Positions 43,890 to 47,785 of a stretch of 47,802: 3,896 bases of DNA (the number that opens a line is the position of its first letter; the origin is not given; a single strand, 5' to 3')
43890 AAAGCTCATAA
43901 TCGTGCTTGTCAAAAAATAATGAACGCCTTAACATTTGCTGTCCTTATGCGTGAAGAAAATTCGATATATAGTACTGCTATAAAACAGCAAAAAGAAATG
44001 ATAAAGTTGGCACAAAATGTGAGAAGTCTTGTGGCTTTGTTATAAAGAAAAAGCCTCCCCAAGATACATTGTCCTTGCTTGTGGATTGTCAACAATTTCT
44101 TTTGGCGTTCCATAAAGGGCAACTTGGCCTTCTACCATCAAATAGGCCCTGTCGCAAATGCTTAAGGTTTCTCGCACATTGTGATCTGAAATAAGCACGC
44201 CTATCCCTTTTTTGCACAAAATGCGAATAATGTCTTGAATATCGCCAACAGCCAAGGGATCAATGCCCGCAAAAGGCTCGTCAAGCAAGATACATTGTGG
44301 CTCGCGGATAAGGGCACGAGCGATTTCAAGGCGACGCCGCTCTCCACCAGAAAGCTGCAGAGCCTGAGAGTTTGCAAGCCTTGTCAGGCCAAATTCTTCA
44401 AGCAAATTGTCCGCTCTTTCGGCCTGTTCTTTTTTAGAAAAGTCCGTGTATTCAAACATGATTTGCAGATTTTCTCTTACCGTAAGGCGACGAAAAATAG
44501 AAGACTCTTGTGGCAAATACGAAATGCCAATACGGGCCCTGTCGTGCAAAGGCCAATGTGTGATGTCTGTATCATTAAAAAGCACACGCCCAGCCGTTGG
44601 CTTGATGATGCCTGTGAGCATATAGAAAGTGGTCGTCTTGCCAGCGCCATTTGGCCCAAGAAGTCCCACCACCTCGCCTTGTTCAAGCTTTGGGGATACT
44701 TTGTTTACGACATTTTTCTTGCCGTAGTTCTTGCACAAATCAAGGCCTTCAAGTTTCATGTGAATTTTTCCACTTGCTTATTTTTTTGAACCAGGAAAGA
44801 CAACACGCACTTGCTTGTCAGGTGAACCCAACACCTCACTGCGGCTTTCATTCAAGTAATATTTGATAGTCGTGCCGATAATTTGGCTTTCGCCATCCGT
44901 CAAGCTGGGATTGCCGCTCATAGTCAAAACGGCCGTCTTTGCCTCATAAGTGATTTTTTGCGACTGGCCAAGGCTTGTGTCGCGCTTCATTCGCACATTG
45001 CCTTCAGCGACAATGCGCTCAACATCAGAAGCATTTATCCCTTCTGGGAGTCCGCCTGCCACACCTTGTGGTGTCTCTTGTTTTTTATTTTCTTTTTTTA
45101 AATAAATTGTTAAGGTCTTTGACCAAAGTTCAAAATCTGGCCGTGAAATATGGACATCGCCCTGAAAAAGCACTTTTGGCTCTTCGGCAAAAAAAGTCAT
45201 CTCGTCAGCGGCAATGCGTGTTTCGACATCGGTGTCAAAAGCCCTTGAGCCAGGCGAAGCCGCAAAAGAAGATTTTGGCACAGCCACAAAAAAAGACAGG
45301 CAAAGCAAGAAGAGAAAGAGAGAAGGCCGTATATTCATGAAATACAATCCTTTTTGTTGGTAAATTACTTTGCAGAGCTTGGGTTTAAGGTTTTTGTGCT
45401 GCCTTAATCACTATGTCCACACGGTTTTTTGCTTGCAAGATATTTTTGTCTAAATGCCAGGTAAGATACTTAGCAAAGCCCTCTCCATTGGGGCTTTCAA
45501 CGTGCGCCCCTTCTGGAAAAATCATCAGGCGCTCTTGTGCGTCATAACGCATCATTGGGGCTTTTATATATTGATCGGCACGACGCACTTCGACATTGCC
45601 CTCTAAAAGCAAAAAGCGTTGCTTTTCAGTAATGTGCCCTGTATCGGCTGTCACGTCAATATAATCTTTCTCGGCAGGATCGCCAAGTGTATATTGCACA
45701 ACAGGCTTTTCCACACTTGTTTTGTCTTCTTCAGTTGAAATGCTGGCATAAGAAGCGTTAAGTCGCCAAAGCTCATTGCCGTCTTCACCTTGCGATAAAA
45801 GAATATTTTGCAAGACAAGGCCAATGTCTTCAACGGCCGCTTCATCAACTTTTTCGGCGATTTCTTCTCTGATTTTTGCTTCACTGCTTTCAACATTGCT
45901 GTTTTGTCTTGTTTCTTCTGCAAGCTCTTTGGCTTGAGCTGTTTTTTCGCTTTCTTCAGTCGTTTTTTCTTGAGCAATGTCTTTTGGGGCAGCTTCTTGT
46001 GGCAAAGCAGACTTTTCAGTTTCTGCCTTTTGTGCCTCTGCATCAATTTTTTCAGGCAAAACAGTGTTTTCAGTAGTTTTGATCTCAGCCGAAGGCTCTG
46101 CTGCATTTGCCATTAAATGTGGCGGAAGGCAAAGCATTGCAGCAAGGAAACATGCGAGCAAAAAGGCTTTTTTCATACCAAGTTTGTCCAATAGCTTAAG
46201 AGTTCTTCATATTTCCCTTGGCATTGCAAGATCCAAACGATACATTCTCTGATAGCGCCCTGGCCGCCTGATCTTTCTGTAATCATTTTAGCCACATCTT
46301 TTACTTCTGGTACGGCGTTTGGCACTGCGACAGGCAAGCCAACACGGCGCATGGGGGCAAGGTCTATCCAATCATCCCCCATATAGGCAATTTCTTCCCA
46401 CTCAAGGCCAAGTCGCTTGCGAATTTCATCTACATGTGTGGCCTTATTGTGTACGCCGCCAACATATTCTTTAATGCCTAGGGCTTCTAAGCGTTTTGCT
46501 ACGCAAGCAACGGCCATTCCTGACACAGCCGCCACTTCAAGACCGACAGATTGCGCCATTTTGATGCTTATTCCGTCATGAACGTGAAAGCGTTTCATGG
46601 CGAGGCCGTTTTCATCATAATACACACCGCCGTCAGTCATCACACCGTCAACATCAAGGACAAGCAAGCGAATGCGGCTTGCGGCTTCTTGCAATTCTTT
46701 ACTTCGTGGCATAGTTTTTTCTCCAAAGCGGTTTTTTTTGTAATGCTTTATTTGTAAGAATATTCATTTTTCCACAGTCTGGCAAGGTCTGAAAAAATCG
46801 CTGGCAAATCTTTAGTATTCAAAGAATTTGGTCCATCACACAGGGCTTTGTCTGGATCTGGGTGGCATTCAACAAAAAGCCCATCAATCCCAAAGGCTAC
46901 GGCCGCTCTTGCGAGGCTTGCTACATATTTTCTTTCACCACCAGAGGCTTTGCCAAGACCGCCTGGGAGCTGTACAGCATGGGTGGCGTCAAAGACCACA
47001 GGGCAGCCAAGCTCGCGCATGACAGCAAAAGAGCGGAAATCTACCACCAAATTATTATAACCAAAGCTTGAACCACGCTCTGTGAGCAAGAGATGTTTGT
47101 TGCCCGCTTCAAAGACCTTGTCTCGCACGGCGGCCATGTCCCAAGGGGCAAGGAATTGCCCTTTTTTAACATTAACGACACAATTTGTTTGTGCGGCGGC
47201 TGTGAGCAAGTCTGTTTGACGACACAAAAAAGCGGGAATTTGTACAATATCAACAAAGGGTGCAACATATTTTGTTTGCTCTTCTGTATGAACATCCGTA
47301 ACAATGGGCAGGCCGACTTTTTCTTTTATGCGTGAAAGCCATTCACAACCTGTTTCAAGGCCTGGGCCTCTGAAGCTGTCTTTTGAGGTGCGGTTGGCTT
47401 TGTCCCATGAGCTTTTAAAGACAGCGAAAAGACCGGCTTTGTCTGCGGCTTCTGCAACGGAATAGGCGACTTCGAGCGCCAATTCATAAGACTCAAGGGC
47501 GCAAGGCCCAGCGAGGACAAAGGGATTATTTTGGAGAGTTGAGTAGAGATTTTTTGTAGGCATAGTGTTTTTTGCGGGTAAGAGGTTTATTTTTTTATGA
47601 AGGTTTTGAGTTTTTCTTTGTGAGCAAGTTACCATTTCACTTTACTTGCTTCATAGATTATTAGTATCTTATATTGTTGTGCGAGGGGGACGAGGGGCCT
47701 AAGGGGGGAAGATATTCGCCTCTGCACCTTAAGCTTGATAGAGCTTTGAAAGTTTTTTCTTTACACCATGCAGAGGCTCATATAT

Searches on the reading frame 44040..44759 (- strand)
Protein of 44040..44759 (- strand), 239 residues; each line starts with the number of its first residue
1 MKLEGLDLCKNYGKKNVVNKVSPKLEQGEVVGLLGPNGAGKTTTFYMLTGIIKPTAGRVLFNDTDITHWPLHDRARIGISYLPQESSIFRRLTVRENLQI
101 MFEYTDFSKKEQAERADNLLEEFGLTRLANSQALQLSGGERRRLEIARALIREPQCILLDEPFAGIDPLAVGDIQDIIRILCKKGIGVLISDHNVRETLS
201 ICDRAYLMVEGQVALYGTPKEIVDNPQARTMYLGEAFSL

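Call 22: search_protein_families(library=ncbifam, proteins=[window:44040-44759:-], max_evalue=0.00001)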
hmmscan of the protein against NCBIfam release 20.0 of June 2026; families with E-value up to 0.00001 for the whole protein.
window:44040-44759:- (239 aa): 186 families (the best 25 are shown)
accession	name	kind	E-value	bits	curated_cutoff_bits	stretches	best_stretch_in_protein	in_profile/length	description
TIGR04406.1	LPS_export_lptB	equivalog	1.1e-106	355.5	240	1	5-239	4-239/239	LPS export ABC transporter ATP-binding protein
NF008144.0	PRK10895.1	equivalog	5.7e-87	291.2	381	1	5-239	6-241/241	LPS export ABC transporter ATP-binding protein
TIGR01188.1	drrA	subfamily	8.6e-57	192.7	312.45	1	10-229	1-218/302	daunorubicin resistance ABC transporter, ATP-binding protein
TIGR03410.1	urea_trans_UrtE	equivalog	1.7e-49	168.3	285.8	1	7-222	5-219/230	urea ABC transporter ATP-binding subunit UrtE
NF008449.1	PRK11300.1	equivalog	2e-48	164.9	362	1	6-236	9-255/255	high-affinity branched-chain amino acid ABC transporter ATP-binding protein LivG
NF033858.1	ABC2_perm_RbbA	equivalog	8.2e-48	163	1050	1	4-231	268-493/909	ribosome-associated ATPase/putative transporter RbbA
TIGR03864.1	PQQ_ABC_ATP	hypoth_equivalog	6e-46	156.8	302.25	1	7-230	6-227/236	ABC transporter, ATP-binding subunit, PQQ-dependent alcohol dehydrogenase system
NF010060.0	PRK13537.1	equivalog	1.3e-45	155.6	521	1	7-225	20-236/314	nodulation factor ABC transporter ATP-binding protein NodI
TIGR03522.1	GldA_ABC_ATP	equivalog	2.9e-44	151.7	402.6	1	1-227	1-224/301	gliding motility-associated ABC transporter ATP-binding subunit GldA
TIGR03740.1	galliderm_ABC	subfamily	2.9e-44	151.4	309.75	1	6-215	4-204/223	lantibiotic protection ABC transporter ATP-binding subunit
TIGR00968.1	3a0106s01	subfamily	3.7e-44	151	342.75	1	7-229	5-225/237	sulfate ABC transporter ATP-binding protein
TIGR01186.1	proV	subfamily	8.6e-44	150.1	326.6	1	11-227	2-222/363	betaine/proline/choline family ABC transporter ATP-binding protein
NF010059.0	PRK13536.1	equivalog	1.5e-43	148.9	549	1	6-225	47-264/342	nodulation factor ABC transporter ATP-binding protein NodI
NF010068.0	PRK13548.1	equivalog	1.4e-42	145.6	261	1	3-232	6-240/261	heme ABC transporter ATP-binding protein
NF008626.0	PRK11614.1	equivalog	2.9e-42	144.7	441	1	9-234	12-236/237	high-affinity branched-chain amino acid ABC transporter ATP-binding protein LivF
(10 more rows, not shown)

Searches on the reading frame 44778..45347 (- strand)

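Call 78: search_protein_families(library=pfam, proteins=[window:44778-45347:-], max_evalue=0.001)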
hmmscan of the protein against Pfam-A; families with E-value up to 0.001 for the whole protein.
window:44778-45347:- (189 aa): 1 family
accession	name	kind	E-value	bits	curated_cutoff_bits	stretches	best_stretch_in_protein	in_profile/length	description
PF03968.19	LptD_N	-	4.4e-16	59.5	20.4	1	45-167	2-111/113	LptA/(LptD N-terminal domain) LPS transport protein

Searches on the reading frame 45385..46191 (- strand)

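Call 22: search_protein_families(library=ncbifam, proteins=[window:45385-46191:-], max_evalue=0.00001)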
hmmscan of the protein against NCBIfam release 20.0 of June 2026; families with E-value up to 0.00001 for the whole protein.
window:45385-46191:- (268 aa): 1 family
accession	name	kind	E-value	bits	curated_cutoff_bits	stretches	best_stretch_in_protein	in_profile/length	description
TIGR04409.1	LptC_YrbK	equivalog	1.2e-09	38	38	1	131-259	45-177/180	LPS export ABC transporter periplasmic protein LptC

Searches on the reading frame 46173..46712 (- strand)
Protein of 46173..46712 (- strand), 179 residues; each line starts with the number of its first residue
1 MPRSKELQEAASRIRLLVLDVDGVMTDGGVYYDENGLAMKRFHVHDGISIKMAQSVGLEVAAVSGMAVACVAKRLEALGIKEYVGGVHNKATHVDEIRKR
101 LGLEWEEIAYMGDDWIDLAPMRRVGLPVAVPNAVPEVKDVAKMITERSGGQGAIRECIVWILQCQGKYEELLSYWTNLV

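Call 22: search_protein_families(library=ncbifam, proteins=[window:46173-46712:-], max_evalue=0.00001)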
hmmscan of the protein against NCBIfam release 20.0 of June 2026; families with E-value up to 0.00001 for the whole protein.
window:46173-46712:- (179 aa): 11 families
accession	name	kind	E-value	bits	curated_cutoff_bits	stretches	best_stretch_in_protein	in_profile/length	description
TIGR01670.1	KdsC-phosphatas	subfamily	7e-46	156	106.95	1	14-165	1-152/154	3-deoxy-D-manno-octulosonate 8-phosphate phosphatase, YrbI family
NF007019.0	PRK09484.1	equivalog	3.8e-44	150.6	208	1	4-170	15-181/187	3-deoxy-manno-octulosonate-8-phosphatase KdsC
TIGR02726.1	phenyl_P_delta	equivalog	3.2e-37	128.3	281.95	1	9-173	2-166/169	phenylphosphate carboxylase subunit delta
NF058599.1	KDN-9-PPhBT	equivalog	3.7e-35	121.4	180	1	14-163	2-151/152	3-deoxy-D-glycero-D-galacto-nonulopyranosonate 9-phosphatase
NF002245.0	PRK01158.1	equivalog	6.5e-14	51.8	198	1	88-163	156-230/233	phosphoglycolate phosphatase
TIGR01487.1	Pglycolate_arch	equivalog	1.1e-12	48.3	122.75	1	89-153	147-211/215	phosphoglycolate phosphatase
NF007806.0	PRK10513.1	equivalog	3.6e-09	36.4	273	1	89-153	196-260/270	sugar-phosphatase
TIGR00099.1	Cof-subfamily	subfamily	9.1e-09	35.3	137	1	89-148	188-247/256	Cof-type HAD-IIB family hydrolase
TIGR01662.1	HAD-SF-IIIA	subfamily_domain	9.3e-09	35.5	44.6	1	15-128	1-135/141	HAD-IIIA family hydrolase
TIGR01482.1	SPP-subfamily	subfamily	1.6e-06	27.8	107.15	1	89-164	149-223/225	sucrose-phosphate phosphatase subfamily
NF045966.1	YcsE_rel_Pase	equivalog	7.4e-06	25.6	220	0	89-153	191-255/265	YcsE-related riboflavin metabolism phosphatase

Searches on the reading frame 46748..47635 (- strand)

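Call 22: search_protein_families(library=ncbifam, proteins=[window:46748-47635:-], max_evalue=0.00001)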
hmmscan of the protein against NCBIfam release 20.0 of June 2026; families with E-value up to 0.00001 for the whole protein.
window:46748-47635:- (295 aa): 8 families
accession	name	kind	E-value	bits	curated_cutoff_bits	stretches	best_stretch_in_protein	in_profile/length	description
NF003543.0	PRK05198.1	equivalog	3.8e-118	393.4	242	1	24-288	4-268/273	3-deoxy-8-phosphooctulonate synthase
TIGR01362.1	KDO8P_synth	equivalog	1.1e-110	368.8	314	1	39-287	4-252/258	3-deoxy-8-phosphooctulonate synthase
NF009109.0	PRK12457.1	equivalog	2.7e-85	286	457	1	35-284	13-265/281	3-deoxy-8-phosphooctulonate synthase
NF006421.0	PRK08673.1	subfamily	1.4e-41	142.8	335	1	32-287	89-329/338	3-deoxy-7-phosphoheptulonate synthase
TIGR01361.1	DAHP_synth_Bsub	equivalog_domain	1.8e-36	125.8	267.75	1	35-284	23-257/260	3-deoxy-7-phosphoheptulonate synthase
NF009933.0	PRK13396.1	subfamily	3.3e-31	108.5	486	1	35-288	99-338/352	3-deoxy-7-phosphoheptulonate synthase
NF041229.1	BagF_FevY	exception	1.9e-28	99.6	700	1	38-278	91-316/340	phospho-2-dehydro-3-deoxyheptonate aldolase BagF/FevY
NF009239.0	PRK12595.1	equivalog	2.7e-27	95.7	279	1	35-289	116-355/360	bifunctional 3-deoxy-7-phosphoheptulonate synthase/chorismate mutase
